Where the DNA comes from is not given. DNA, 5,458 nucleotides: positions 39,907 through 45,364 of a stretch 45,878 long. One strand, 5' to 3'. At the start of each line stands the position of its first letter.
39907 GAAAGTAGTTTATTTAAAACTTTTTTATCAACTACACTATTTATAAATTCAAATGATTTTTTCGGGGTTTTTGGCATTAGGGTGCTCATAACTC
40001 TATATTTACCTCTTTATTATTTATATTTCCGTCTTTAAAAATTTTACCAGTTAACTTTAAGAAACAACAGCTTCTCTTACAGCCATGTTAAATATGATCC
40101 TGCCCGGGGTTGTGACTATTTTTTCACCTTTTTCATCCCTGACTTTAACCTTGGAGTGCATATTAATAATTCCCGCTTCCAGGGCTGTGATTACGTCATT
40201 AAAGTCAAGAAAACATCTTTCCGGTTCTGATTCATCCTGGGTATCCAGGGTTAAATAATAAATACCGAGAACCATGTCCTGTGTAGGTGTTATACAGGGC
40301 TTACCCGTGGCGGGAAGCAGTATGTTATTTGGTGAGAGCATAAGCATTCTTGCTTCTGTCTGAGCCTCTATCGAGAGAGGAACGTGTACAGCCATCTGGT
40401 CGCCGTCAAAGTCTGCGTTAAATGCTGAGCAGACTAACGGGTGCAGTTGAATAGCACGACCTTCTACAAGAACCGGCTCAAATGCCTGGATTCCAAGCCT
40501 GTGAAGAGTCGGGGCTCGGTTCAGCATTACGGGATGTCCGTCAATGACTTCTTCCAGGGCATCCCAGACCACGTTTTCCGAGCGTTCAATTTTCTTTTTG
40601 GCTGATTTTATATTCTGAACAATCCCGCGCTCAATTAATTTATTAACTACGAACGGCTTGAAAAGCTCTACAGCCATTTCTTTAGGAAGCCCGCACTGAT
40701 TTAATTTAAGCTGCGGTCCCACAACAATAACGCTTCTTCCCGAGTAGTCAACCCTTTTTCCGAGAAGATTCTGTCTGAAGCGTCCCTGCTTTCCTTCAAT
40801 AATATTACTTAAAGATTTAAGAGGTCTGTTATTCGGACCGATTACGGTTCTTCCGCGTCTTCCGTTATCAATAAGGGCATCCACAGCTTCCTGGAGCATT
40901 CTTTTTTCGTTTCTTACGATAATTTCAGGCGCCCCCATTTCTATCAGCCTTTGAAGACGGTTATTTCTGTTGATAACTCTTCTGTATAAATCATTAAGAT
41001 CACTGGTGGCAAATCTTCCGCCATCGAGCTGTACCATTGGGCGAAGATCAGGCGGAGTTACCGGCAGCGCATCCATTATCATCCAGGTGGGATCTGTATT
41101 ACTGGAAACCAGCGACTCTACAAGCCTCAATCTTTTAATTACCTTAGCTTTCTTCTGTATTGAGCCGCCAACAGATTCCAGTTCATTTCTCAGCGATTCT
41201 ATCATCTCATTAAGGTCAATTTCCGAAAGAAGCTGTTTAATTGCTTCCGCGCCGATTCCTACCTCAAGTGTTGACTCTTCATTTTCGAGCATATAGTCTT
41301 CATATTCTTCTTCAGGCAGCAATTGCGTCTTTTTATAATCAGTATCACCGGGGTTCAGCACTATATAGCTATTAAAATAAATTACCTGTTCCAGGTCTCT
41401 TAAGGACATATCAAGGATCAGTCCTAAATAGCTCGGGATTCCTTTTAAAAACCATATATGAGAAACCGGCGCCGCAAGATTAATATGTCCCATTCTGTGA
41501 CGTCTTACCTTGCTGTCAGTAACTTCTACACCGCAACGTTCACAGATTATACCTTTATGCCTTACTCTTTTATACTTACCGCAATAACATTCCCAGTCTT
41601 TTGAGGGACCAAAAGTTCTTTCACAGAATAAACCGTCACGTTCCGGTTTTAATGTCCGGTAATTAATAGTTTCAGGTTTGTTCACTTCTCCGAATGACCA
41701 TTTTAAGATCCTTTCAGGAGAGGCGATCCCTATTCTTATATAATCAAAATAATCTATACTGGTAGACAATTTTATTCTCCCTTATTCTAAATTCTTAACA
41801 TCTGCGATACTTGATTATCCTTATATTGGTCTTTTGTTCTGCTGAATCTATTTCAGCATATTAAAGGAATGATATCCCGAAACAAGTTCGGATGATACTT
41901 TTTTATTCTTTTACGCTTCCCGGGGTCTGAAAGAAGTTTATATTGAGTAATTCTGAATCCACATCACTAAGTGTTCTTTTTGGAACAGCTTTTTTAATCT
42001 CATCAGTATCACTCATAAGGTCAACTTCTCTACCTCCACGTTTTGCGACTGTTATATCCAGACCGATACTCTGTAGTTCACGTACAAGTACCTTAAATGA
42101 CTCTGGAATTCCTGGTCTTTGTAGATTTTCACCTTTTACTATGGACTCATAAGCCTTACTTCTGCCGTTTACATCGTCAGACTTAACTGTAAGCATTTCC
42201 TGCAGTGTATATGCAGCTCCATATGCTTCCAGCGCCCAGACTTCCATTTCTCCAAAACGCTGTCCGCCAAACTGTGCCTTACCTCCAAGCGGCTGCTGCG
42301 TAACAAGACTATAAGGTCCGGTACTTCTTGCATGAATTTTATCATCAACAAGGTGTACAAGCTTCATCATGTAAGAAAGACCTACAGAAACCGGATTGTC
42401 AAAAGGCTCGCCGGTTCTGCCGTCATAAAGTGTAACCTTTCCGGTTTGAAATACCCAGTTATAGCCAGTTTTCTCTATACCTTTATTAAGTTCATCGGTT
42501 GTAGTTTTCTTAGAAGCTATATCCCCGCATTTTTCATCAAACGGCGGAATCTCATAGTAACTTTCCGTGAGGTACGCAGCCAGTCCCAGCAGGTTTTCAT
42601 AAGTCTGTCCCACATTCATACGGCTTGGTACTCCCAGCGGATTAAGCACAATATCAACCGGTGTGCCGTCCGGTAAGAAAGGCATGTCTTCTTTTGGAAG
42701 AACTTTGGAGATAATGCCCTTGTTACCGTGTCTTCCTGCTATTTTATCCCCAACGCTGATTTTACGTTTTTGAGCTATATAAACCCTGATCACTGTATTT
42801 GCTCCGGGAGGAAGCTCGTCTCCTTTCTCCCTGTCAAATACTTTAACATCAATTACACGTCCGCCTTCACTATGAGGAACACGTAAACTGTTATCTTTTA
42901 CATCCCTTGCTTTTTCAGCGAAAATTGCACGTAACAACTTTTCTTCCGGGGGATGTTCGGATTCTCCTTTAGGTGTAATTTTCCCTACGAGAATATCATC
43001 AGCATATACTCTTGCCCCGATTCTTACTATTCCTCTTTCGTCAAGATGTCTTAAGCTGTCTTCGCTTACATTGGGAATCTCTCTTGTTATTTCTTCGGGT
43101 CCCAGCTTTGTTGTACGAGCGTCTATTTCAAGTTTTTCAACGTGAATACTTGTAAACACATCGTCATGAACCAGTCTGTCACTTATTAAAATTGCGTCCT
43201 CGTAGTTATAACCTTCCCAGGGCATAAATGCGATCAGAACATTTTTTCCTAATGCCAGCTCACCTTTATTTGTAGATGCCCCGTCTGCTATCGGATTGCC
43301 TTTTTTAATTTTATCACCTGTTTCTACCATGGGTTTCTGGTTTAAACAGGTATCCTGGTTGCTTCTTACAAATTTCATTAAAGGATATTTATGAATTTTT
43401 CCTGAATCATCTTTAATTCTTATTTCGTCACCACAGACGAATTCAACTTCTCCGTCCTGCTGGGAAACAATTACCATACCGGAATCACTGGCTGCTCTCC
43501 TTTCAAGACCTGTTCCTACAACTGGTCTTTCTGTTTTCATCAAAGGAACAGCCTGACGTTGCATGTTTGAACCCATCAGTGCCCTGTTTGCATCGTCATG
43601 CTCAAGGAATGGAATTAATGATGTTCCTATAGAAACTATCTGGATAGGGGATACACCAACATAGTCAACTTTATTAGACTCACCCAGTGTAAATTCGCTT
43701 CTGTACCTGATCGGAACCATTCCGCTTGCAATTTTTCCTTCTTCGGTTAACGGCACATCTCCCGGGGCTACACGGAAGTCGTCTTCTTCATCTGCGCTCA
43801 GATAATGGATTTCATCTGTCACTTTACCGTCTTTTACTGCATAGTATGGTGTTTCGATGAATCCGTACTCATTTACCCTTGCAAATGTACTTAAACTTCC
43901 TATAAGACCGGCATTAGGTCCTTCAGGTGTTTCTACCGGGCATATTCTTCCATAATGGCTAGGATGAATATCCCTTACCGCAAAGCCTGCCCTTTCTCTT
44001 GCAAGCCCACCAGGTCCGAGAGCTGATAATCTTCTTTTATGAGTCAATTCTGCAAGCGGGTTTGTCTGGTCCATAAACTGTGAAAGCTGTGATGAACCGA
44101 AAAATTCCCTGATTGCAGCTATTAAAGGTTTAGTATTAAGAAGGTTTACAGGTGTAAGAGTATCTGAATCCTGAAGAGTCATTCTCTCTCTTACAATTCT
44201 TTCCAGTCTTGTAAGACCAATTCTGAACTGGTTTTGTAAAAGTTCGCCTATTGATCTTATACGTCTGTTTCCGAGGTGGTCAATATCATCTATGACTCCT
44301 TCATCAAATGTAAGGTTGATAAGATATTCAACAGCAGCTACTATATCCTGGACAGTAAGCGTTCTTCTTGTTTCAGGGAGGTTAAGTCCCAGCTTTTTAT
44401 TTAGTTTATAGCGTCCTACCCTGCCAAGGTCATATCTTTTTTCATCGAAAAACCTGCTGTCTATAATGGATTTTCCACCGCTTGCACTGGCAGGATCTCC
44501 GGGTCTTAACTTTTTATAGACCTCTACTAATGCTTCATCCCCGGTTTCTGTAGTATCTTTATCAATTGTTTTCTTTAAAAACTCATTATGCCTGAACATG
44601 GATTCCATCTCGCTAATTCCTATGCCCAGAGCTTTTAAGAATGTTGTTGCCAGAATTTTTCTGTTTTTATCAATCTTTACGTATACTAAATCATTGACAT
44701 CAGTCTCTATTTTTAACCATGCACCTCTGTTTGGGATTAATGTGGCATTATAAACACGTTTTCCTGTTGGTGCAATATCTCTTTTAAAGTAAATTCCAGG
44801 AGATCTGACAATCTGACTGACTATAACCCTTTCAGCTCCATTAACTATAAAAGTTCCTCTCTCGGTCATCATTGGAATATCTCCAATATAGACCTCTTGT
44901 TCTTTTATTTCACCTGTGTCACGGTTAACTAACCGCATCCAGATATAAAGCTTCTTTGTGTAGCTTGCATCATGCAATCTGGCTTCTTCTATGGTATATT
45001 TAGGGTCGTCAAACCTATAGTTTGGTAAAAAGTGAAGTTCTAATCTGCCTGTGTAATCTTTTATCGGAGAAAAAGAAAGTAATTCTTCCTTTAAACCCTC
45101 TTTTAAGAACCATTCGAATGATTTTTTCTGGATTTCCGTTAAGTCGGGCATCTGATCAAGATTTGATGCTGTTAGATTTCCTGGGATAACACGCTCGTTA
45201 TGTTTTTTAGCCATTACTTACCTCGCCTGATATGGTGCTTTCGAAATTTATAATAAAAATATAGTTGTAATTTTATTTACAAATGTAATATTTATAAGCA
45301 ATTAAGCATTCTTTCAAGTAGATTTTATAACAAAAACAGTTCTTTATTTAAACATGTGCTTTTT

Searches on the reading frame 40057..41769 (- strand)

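Call 60: search_protein_families(library=pfam, proteins=[window:40057-41769:-])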
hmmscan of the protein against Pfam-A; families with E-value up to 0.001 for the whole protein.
window:40057-41769:- (570 aa): 3 families
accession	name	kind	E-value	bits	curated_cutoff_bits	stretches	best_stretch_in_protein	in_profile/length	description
PF04997.17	RNA_pol_Rpb1_1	-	1.1e-80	271.7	39.7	1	8-335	4-312/312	RNA polymerase Rpb1, domain 1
PF00623.25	RNA_pol_Rpb1_2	-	7.9e-42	143.8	25.3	1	337-478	1-165/166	RNA polymerase Rpb1, domain 2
PF04983.23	RNA_pol_Rpb1_3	-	2.9e-17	63.5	28.9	1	482-563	1-77/162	RNA polymerase Rpb1, domain 3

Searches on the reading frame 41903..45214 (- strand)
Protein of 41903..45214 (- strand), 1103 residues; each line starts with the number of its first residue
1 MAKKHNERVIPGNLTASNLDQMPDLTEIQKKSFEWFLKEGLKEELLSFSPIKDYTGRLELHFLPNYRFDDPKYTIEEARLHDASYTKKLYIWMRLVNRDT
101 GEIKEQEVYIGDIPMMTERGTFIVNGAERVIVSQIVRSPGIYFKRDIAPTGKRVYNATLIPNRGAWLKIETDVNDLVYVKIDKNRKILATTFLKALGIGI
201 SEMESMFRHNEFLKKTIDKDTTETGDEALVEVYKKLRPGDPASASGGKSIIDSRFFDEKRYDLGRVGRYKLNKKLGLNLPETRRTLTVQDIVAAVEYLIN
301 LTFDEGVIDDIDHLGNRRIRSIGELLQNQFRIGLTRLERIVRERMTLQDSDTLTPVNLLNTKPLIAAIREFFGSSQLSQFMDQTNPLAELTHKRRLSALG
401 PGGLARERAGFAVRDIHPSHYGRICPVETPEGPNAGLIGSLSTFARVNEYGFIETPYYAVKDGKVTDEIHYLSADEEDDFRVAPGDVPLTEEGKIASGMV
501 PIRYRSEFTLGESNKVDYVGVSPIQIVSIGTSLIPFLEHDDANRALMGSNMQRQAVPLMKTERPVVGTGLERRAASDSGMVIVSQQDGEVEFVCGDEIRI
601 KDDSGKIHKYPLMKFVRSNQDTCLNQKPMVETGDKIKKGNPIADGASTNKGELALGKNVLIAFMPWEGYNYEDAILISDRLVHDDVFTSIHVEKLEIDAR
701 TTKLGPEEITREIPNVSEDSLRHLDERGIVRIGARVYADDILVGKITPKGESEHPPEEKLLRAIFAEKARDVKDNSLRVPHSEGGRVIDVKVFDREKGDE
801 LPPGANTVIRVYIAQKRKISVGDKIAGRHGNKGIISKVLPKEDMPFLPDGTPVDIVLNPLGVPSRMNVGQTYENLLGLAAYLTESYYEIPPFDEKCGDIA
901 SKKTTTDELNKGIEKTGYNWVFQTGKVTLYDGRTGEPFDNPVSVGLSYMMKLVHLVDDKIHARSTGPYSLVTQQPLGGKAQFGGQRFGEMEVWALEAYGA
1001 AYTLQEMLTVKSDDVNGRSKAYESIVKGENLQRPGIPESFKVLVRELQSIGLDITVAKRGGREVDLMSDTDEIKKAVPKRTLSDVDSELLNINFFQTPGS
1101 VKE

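Call 60: search_protein_families(library=pfam, proteins=[window:41903-45214:-])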
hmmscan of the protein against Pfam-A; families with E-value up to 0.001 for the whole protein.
window:41903-45214:- (1103 aa): 6 families
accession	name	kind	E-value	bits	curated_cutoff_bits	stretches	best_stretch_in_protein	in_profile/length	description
PF00562.33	RNA_pol_Rpb2_6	-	2.7e-132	441.8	23.4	1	584-981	2-373/373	RNA polymerase Rpb2, domain 6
PF04561.19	RNA_pol_Rpb2_2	-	2.9e-42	145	21.7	1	137-320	1-190/190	RNA polymerase Rpb2, domain 2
PF04565.21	RNA_pol_Rpb2_3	-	1e-28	99.7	21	1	379-447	1-68/68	RNA polymerase Rpb2, domain 3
PF04560.25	RNA_pol_Rpb2_7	-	5.4e-28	97.7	32.1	1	983-1057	1-85/87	RNA polymerase Rpb2, domain 7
PF10385.14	RNA_pol_Rpb2_45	-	1.2e-21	77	28.2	1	457-522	1-66/66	RNA polymerase beta subunit external 1 domain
PF04563.20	RNA_pol_Rpb2_1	-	9.4e-19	68.2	28.2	1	25-363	2-200/203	RNA polymerase beta subunit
